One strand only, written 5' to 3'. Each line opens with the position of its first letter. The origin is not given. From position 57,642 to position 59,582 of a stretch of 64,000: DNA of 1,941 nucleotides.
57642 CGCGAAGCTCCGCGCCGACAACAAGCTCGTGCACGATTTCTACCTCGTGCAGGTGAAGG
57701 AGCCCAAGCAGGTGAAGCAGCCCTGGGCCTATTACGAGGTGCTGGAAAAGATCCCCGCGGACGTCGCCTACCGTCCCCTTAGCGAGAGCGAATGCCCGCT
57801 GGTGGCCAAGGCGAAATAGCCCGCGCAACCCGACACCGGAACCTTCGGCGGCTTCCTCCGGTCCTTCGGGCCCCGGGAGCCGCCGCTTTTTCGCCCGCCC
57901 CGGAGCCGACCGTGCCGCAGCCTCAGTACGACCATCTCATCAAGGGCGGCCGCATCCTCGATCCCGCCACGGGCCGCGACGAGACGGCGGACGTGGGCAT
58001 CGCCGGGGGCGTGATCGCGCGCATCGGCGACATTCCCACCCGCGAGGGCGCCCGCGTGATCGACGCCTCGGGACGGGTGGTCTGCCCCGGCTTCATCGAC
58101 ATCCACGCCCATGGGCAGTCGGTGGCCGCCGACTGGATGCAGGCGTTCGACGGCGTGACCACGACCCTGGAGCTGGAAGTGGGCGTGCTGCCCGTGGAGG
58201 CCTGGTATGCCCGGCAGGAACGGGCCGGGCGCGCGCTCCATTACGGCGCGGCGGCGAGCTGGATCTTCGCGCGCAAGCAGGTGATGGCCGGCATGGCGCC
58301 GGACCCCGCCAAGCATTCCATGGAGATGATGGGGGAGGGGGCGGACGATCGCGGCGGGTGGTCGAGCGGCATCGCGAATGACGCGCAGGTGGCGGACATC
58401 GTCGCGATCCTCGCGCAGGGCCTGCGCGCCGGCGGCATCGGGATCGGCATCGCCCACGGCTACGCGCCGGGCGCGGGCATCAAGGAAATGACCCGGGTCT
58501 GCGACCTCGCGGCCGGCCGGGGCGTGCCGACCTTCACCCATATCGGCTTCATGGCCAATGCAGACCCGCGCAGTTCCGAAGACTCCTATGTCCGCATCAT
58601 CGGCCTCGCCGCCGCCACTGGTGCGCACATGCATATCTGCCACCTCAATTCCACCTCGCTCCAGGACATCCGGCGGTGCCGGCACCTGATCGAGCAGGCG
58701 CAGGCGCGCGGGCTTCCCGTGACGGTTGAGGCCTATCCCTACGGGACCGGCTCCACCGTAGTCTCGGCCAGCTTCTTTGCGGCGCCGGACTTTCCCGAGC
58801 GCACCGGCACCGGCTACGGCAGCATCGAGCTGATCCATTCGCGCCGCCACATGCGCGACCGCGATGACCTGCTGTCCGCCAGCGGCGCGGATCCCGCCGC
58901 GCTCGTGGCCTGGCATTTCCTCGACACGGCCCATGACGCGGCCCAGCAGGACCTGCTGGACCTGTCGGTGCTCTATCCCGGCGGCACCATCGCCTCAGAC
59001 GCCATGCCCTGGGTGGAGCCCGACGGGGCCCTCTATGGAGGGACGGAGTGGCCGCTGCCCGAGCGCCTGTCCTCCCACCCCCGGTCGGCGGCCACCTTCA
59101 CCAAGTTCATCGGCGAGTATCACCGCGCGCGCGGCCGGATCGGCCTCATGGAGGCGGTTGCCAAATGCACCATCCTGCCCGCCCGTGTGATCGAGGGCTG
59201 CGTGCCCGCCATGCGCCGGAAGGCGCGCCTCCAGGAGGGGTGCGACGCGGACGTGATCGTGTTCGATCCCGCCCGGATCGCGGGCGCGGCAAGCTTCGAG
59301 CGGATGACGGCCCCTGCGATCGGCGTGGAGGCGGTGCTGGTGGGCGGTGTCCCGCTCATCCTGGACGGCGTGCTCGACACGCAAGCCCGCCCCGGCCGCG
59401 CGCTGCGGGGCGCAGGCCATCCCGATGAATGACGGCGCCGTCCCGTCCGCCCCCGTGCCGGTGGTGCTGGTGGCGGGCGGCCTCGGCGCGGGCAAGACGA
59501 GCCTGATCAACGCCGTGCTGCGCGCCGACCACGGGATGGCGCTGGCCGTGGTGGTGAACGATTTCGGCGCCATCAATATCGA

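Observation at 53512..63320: Mirrored GlxA-AraC + isocyanide-hydratase-like modules bracketing a candidate isonitrile to formamide to amino acid to oxo-acid pathway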

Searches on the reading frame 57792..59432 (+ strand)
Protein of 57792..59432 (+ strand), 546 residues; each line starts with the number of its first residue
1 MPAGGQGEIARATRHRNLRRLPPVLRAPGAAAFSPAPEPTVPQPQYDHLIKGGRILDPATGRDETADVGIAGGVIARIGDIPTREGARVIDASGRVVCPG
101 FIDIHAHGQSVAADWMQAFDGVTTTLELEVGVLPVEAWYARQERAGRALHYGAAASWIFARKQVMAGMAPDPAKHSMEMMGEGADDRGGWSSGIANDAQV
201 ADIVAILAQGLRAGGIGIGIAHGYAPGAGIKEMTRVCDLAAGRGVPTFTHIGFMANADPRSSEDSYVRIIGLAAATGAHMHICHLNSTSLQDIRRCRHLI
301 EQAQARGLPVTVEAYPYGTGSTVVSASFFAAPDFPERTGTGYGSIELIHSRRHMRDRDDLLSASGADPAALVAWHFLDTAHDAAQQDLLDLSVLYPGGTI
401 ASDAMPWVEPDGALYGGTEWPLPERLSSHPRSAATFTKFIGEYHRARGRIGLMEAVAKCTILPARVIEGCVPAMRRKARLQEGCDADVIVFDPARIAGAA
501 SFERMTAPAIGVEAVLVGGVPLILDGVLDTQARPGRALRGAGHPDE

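Call 3: search_protein_families(library=pfam, proteins=[window:57792-59432:+])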
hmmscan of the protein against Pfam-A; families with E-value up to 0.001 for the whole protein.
window:57792-59432:+ (546 aa): 2 families
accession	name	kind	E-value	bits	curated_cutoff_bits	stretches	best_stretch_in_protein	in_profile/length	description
PF07969.17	Amidohydro_3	-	6.4e-25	89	29.7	1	88-521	1-470/472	Amidohydrolase family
PF01979.26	Amidohydro_1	-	2.8e-06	27.3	25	0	96-251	1-155/345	Amidohydrolase family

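Call 4: search_protein_families(library=ncbifam, proteins=[window:57792-59432:+])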
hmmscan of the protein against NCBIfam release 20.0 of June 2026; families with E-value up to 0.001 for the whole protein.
window:57792-59432:+ (546 aa): 47 families (the best 25 are shown)
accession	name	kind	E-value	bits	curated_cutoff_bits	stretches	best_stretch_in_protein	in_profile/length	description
NF006560.0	PRK09061.1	subfamily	8.4e-196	651.2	340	1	43-540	23-513/517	amidohydrolase family protein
NF006845.0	PRK09357.2-6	equivalog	3.6e-22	78.6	728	1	49-109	4-65/428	dihydroorotase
NF005791.0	PRK07627.1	equivalog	5e-18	65.2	442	1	50-108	5-64/425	dihydroorotase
NF006689.0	PRK09237.1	equivalog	1.9e-17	62.9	371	1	45-123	2-81/383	amidohydrolase/deacetylase family metallohydrolase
NF006839.0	PRK09357.1-4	equivalog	2.1e-17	62.9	576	1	49-107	3-61/422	dihydroorotase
TIGR00857.1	pyrC_multi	subfamily_domain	9.7e-17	61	279.05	1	64-108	4-48/412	dihydroorotase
TIGR02033.1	D-hydantoinase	equivalog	1.1e-16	60.8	393.25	1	49-121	2-72/454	dihydropyrimidinase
NF006844.0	PRK09357.2-5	equivalog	1.3e-16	60.6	701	1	49-107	5-63/422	dihydroorotase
TIGR03178.1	allantoinase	equivalog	3.2e-16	59.2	357.85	2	47-108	1-60/441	allantoinase AllB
NF004839.0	PRK06189.1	equivalog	5.2e-16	58.3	631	2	45-110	2-65/451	allantoinase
NF009941.0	PRK13404.1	subfamily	3.1e-15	55.8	647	1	44-125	2-81/478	dihydropyrimidinase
NF009060.0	PRK12394.1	equivalog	9.1e-13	47.7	442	1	46-126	3-89/381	metallo-dependent hydrolase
NF006837.0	PRK09357.1-2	equivalog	2.7e-12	46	575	1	48-107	3-62/428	dihydroorotase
NF006841.0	PRK09357.2-2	equivalog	1.5e-11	43.7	640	1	59-107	12-57/421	dihydroorotase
NF006838.0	PRK09357.1-3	equivalog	2.9e-11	42.9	644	1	50-105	5-61/423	dihydroorotase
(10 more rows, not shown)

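Call 7: find_encoding_contigs(protein=window:57792-59432:+, flank=10000, max_places=6)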
Protein window:57792-59432:+ (546 aa): no gene with exactly this product is on record in the collection.

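Call 13: find_homologous_proteins(query=window:57912-59432:+, max_evalue=1e-10)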
Query window:57912-59432:+ (506 aa): 2516 proteins with E <= 1e-10 among 8000 candidates; the best 120 are listed.
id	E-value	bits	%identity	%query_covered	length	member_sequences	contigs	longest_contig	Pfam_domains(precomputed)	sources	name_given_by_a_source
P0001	0.0e+0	1123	98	100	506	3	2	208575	PF07969.18,PF01979.27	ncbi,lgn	ncbi:MAG: amidohydrolase family protein [Pseudomonadota bacterium]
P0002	1.5e-268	910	80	99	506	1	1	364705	PF07969.18,PF01979.27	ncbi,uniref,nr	ncbi:amidohydrolase family protein [Aquabacter cavernae]|uniref:amidohydrolase family protein n=1 Ta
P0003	5.8e-258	875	77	99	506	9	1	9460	PF07969.18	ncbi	-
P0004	7.1e-258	874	77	99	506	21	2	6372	PF07969.18,PF01979.27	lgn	-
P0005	8.9e-254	861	76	99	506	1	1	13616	PF07969.18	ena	-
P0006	1.5e-249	847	73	99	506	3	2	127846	PF07969.18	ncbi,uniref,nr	ncbi:amidohydrolase family protein [Azospirillum sp. RWY-5-1]|uniref:Amidohydrolase family protein n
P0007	1.9e-249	847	74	99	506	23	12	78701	PF07969.18,PF01979.27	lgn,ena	-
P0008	4.9e-249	845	74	100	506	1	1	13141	PF07969.18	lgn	-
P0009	2.4e-248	843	74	99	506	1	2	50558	PF07969.18,PF01979.27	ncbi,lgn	-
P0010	4.3e-247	839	73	100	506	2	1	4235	PF07969.18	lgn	-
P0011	5.2e-247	839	74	99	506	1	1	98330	PF07969.18,PF01979.27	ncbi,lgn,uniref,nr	ncbi:amidohydrolase family protein [Aquabacter spiritensis]|uniref:Dihydroorotase n=1 Tax=Aquabacter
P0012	3.5e-245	832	72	99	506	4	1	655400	PF07969.18,PF01979.27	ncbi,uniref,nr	ncbi:amidohydrolase family protein [Aquabacter sediminis]|uniref:amidohydrolase family protein n=1 T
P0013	4.6e-244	829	73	99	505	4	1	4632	PF07969.18,PF01979.27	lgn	-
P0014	4.9e-244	829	71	99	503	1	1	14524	PF07969.18,PF01979.27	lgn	-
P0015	5.2e-243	825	71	100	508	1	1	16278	PF07969.18,PF01979.27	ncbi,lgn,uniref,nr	ncbi:amidohydrolase family protein [Azospirillum sp. YIM B02556]|uniref:Amidohydrolase family protei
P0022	8.7e-236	801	70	98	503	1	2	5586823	PF07969.18,PF01979.27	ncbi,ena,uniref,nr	ncbi:amidohydrolase family protein [Martelella soudanensis]|uniref:amidohydrolase family protein n=1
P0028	9.6e-223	758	67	98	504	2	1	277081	PF07969.18,PF01979.27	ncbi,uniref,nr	ncbi:D-glutamate deacylase [Acuticoccus sediminis]|uniref:D-glutamate deacylase n=1 Tax=Acuticoccus 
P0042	2.3e-189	648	59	97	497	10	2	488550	PF07969.18,PF01979.27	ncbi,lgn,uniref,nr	ncbi:dihydroorotase [Phyllobacterium myrsinacearum]|uniref:amidohydrolase family protein n=1 Tax=Phy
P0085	6.3e-183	627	58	99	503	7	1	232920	PF07969.18,PF01979.27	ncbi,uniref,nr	ncbi:amidohydrolase family protein [Pararhodobacter marinus]|uniref:amidohydrolase family protein n=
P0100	3.1e-181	622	56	98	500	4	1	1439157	PF07969.18,PF01979.27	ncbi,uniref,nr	ncbi:amidohydrolase family protein [Tianweitania sediminis]|uniref:Amidohydrolase family protein n=2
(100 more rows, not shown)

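Call 15: find_related_loci(query=A1, collection=genome_contigs, flank=10000)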
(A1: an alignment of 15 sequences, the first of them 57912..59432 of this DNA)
Query A1 (506 aa) in genome_contigs; peptide patterns used: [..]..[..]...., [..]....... (x = any residue, [..] = any of these).
599 stretches matched a pattern (row limit reached: there are more); 512 encode a relative of the query (tblastn E <= 1e-3); the best 80 are kept; 80 distinct loci.
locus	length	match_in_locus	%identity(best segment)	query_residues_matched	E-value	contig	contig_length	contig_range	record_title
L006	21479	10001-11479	80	6-498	0e+0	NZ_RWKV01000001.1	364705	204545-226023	Aquabacter cavernae strain Sn-9-2 NODE_12, whole genome shotgun sequence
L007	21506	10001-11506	77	1-502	0e+0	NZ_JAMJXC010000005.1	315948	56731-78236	Xanthobacter aminoxidans strain ATCC BAA-299 NODE_5_length_315948_cov_416.522489, whole genome shotgun sequence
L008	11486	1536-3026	75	6-502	0e+0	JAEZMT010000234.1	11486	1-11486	MAG: Proteobacteria bacterium isolate OH_CFB_124 k127_722156, whole genome shotgun sequence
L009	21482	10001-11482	73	6-499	0e+0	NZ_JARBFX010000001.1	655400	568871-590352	Aquabacter sediminis strain P-9 NODE_1_length_655400_cov_151.122172, whole genome shotgun sequence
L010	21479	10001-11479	74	6-498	0e+0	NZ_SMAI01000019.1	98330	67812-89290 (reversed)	Aquabacter spiritensis strain DSM 9035 Ga0244660_119, whole genome shotgun sequence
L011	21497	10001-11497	73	1-499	0e+0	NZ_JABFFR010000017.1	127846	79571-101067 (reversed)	Azospirillum oleiclasticum strain RWY-5-1-1 contig17, whole genome shotgun sequence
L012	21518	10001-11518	70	1-506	0e+0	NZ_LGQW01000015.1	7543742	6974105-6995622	Azospirillum sp. TSH64 Contig01, whole genome shotgun sequence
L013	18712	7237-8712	60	6-499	0e+0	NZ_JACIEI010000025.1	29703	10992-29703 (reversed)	Sulfitobacter undariae strain DSM 102234 Ga0373266_25, whole genome shotgun sequence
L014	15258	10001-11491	60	1-500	0e+0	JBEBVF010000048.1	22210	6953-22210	MAG: Paracoccus sp. (in: a-proteobacteria) isolate T2.bin.243 NODE_7775_length_22210_cov_16.352246, whole genome shotgun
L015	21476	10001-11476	59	6-499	0e+0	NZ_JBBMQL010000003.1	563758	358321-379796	Sulfitobacter sp. AS92 isolate_92_3, whole genome shotgun sequence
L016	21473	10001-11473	58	6-498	0e+0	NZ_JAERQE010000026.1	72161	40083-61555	Microvirga soli strain R491 NODE_26_length_72161_cov_31.725917, whole genome shotgun sequence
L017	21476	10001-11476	58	6-499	0e+0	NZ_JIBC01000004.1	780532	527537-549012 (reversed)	Sulfitobacter sp. 20_GPM-1509m N517DRAFT_scaffold00002.2_C, whole genome shotgun sequence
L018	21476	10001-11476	58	6-499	0e+0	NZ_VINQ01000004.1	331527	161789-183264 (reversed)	Aquicoccus porphyridii strain L1 8-17 scaffold_3, whole genome shotgun sequence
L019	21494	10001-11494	57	2-501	0e+0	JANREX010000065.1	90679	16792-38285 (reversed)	MAG: Paracoccaceae bacterium isolate MAG_306 P22051_112_S34_metaspades_323_90679_cov_77, whole genome shotgun sequence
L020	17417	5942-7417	57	6-499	0e+0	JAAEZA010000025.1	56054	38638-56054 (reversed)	MAG: Rhodobacteraceae bacterium isolate P03SST1bin.12 NODE_295_length_56054_cov_7.03118, whole genome shotgun sequence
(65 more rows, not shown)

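Call 18: search_solved_structures(query=window:57912-59432:+, max_evalue=0.001, show_alignments=1)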
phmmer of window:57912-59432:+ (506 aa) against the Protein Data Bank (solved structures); distinct sequences matched with E-value up to 0.001: 59.
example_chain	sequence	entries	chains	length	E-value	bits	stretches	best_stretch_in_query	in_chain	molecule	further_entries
1m7j_A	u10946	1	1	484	1.3e-29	106.3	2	5-285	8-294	D-aminoacylase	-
1rjp_A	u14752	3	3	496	1.6e-29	106.1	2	5-285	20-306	D-aminoacylase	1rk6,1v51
1rjq_A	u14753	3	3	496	1.7e-29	106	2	5-285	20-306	D-aminoacylase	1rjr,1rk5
1v4y_A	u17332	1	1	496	8.6e-29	103.7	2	5-285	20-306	D-aminoacylase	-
3gip_A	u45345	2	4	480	1.3e-26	96.4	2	382-500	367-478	N-acyl-D-glutamate deacylase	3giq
9g5m_A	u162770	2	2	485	5.9e-19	71.2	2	6-211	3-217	Amidohydrolase family protein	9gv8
9kb3_A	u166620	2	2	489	2.9e-11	45.8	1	7-484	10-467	Carbohydrate de-N-acetylated protein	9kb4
9kb1_A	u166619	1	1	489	3.1e-11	45.8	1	7-484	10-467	PpOngB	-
6gde_A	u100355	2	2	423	4.4e-10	42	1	9-70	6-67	Dihydroorotase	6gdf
3d6n_A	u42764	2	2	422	4.4e-10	42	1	9-70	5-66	Dihydroorotase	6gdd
1xrf_A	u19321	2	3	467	6e-10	41.5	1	9-70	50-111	Dihydroorotase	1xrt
3nqb_A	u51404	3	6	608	1.3e-09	40.4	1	5-70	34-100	Adenine deaminase 2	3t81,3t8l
4yiw_A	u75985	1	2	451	3.4e-09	39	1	5-74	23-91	Dihydroorotase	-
1nfg_A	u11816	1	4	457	4.3e-09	38.7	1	7-257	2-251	D-hydantoinase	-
3gri_A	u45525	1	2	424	5.7e-09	38.3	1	9-80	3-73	Dihydroorotase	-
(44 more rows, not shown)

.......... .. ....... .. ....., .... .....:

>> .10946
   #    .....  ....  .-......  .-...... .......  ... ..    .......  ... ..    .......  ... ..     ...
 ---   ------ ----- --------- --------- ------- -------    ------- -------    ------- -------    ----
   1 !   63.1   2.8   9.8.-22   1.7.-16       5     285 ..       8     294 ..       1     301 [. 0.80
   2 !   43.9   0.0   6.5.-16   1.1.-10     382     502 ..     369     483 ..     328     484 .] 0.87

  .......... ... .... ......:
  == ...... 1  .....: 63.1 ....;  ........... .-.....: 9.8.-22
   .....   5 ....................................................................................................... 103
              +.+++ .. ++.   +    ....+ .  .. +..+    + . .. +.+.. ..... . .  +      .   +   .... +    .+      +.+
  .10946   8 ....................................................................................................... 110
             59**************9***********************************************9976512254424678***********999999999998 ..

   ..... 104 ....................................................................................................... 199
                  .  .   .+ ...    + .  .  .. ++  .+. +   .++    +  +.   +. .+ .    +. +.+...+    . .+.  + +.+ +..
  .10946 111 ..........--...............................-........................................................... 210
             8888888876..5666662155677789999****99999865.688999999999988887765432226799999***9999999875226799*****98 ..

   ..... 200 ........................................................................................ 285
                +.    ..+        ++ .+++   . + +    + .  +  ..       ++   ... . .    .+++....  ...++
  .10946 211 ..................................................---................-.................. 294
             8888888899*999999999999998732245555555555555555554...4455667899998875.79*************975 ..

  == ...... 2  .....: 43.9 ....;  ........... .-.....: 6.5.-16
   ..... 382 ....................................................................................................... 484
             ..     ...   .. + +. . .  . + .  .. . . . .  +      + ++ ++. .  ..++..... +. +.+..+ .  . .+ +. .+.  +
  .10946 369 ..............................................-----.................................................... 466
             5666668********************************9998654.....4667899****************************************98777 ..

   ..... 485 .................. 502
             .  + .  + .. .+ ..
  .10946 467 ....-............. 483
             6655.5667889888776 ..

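Call 29: find_encoding_contigs(protein=P0022, flank=10000, max_places=2)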
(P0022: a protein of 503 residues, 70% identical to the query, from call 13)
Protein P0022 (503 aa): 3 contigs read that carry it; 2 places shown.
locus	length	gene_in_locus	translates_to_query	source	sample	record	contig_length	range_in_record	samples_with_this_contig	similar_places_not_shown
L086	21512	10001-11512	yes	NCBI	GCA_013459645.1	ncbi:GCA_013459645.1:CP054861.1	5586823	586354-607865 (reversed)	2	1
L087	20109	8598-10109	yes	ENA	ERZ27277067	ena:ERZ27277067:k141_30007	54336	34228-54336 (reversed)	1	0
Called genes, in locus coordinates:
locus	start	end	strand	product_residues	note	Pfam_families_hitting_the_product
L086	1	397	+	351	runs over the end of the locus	PF00005:ABC_tran, PF02463:SMC_N (weak), PF13401:AAA_22 (faint), PF08352:oligo_HPY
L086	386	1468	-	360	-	PF13384:HTH_23, PF13518:HTH_28 (faint), PF13551:HTH_29, PF13565:HTH_32, PF13358:DDE_3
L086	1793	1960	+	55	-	-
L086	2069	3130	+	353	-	PF02812:ELFV_dehydrog_N, PF00208:ELFV_dehydrog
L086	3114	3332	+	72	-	-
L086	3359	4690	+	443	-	PF13433:Peripla_BP_5, PF13458:Peripla_BP_6, PF01094:ANF_receptor (weak)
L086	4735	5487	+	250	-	PF00005:ABC_tran, PF13304:AAA_21 (faint), PF12399:BCA_ABC_TP_C (weak)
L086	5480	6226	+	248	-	PF00005:ABC_tran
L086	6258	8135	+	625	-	PF02653:BPD_transp_2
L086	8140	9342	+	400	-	PF01546:Peptidase_M20, PF07687:M20_dimer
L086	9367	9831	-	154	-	PF13404:HTH_AsnC-type, PF13412:HTH_24, PF01037:AsnC_trans_reg, PF22482:AsnC_trans_reg_3 (weak)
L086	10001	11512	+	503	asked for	PF07969:Amidohydro_3, PF01979:Amidohydro_1 (faint), PF07969:Amidohydro_3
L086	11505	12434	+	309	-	PF02492:cobW, PF07683:CobW_C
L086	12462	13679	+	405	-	PF01266:DAO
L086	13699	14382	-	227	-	PF01965:DJ-1_PfpI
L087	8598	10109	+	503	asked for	PF07969:Amidohydro_3, PF01979:Amidohydro_1 (faint), PF07969:Amidohydro_3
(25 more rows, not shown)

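Call 30: find_encoding_contigs(protein=P0028, flank=10000, max_places=2)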
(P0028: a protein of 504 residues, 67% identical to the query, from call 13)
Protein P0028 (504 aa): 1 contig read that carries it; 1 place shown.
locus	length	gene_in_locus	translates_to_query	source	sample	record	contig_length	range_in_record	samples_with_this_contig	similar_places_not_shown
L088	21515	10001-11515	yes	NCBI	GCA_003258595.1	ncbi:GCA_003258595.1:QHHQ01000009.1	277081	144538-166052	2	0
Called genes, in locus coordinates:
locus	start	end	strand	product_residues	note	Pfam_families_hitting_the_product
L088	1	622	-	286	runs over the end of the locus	PF00497:SBP_bac_3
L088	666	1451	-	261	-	PF02463:SMC_N, PF09818:ABC_ATPase (faint), PF00005:ABC_tran, PF13304:AAA_21 (weak)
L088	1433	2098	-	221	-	PF00528:BPD_transp_1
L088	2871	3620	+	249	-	PF00392:GntR, PF07729:FCD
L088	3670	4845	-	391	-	PF01546:Peptidase_M20, PF07687:M20_dimer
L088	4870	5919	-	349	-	PF02812:ELFV_dehydrog_N, PF00208:ELFV_dehydrog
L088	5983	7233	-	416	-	PF13433:Peripla_BP_5, PF13458:Peripla_BP_6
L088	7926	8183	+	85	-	-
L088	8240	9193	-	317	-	PF01965:DJ-1_PfpI, PF00165:HTH_AraC, PF12833:HTH_18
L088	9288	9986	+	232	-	PF01965:DJ-1_PfpI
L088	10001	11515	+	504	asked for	PF07969:Amidohydro_3, PF01979:Amidohydro_1 (faint), PF07969:Amidohydro_3 (weak)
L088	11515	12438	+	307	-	PF02492:cobW, PF07683:CobW_C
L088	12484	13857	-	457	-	PF00561:Abhydrolase_1, PF12146:Hydrolase_4, PF12697:Abhydrolase_6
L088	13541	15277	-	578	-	PF09335:VTT_dom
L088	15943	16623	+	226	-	PF12973:Cupin_7, PF07883:Cupin_2 (weak)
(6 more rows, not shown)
